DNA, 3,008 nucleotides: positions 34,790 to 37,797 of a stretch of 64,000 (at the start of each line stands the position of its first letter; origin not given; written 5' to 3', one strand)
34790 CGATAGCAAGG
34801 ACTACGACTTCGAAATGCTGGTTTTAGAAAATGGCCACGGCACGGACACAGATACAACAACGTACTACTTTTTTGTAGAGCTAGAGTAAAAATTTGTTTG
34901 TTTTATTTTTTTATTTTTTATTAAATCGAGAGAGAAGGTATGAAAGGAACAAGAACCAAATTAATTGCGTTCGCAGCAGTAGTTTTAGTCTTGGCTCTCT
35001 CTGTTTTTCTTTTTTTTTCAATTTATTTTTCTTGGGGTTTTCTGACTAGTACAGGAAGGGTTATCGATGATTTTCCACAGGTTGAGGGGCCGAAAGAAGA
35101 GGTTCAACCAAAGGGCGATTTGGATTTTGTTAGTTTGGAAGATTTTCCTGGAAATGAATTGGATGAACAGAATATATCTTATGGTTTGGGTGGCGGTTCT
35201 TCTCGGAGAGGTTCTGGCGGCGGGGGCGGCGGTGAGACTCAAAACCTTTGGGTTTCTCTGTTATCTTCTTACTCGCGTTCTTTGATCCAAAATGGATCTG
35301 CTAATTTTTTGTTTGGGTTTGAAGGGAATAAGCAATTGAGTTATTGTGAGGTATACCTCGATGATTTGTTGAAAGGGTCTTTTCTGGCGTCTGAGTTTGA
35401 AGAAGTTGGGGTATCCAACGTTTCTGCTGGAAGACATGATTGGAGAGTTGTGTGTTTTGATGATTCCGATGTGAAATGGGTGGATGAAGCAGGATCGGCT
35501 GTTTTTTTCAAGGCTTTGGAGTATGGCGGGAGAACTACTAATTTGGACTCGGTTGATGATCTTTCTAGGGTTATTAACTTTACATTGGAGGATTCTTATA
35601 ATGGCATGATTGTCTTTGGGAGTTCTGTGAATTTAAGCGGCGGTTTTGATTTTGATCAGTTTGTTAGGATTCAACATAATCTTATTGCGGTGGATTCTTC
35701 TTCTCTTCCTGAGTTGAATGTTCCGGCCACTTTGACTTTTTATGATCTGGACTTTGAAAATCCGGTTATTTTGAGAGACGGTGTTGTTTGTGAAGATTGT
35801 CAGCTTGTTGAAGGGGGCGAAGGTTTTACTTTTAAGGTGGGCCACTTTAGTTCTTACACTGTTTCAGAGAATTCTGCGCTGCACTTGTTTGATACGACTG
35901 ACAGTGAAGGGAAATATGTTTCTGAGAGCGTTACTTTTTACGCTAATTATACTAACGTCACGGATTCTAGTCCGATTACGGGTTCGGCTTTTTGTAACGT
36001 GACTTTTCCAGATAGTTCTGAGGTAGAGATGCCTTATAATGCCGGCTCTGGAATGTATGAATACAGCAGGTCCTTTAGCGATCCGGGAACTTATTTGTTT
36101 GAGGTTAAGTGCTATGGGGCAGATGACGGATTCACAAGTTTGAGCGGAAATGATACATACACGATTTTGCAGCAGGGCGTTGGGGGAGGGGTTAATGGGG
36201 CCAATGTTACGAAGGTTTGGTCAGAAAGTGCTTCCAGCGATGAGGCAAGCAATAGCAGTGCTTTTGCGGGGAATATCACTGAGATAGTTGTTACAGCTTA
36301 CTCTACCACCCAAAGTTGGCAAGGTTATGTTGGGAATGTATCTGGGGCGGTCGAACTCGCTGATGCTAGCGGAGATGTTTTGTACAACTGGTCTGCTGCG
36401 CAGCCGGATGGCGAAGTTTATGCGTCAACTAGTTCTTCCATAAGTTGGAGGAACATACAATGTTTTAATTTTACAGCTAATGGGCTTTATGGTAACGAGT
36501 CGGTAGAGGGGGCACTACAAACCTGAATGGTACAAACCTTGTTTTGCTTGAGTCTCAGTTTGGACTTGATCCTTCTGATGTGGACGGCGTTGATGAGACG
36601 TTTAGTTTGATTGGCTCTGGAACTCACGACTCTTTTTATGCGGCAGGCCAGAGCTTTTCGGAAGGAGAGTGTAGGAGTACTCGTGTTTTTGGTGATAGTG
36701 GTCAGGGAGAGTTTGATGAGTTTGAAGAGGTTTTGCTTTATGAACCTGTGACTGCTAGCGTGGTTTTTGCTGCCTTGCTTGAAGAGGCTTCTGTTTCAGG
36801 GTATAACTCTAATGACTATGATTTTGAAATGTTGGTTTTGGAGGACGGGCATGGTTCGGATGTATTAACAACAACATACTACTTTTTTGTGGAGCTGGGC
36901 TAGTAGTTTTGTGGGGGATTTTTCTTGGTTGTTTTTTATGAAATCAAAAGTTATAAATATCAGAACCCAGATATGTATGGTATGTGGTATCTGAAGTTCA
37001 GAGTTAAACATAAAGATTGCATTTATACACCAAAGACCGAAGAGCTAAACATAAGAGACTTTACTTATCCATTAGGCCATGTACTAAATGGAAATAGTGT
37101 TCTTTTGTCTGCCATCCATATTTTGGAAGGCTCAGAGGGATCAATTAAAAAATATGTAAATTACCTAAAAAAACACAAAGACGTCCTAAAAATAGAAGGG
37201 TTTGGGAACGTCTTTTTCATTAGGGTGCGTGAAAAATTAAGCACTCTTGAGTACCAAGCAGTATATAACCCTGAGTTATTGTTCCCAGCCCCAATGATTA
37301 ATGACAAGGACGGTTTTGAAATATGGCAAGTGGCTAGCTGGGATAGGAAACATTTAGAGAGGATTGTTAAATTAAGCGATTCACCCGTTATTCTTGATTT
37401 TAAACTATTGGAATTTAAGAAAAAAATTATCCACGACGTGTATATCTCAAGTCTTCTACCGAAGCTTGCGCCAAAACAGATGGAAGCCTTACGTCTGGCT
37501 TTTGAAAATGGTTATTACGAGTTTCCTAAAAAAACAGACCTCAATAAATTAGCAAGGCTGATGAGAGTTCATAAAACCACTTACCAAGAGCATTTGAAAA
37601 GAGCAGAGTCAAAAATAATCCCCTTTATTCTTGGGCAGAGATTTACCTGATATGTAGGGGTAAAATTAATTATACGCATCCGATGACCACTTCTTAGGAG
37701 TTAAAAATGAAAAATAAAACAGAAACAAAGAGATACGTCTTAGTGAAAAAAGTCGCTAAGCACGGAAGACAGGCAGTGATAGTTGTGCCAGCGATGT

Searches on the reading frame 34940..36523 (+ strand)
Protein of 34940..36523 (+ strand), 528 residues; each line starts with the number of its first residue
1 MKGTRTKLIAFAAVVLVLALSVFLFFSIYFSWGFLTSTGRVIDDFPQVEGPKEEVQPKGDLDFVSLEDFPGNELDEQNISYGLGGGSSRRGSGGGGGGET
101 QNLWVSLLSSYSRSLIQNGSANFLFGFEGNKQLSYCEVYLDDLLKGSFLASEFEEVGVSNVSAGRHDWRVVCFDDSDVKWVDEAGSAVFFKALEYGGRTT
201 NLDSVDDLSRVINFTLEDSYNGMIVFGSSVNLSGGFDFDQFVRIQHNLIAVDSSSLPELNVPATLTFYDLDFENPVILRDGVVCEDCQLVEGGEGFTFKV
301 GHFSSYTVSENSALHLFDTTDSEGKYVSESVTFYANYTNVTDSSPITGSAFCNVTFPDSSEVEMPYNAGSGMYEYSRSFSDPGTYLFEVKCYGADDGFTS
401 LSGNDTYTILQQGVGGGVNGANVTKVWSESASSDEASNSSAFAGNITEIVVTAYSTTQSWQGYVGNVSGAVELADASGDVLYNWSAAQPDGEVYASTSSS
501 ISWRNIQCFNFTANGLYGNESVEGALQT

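Call 12: search_protein_families(library=pfam, proteins=[window:34940-36523:+], max_evalue=0.01)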
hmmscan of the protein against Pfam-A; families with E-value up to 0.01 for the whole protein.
window:34940-36523:+ (528 aa): 1 family
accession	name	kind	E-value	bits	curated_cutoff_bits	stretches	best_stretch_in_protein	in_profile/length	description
PF04096.20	Nucleoporin2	-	0.0011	19.5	28.4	0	206-267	19-89/148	Nup98-96 autopeptidase S59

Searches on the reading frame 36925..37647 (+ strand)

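Call 12: search_protein_families(library=pfam, proteins=[window:36925-37647:+], max_evalue=0.01)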
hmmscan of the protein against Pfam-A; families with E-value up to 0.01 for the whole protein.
window:36925-37647:+ (241 aa): 2 families
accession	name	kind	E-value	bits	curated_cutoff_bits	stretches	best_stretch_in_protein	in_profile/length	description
PF04967.18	HTH_10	-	2.5e-17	62.8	23.1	1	181-232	1-52/53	HTH DNA binding domain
PF13730.12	HTH_36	-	0.0058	16.9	25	0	190-230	16-52/55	Helix-turn-helix domain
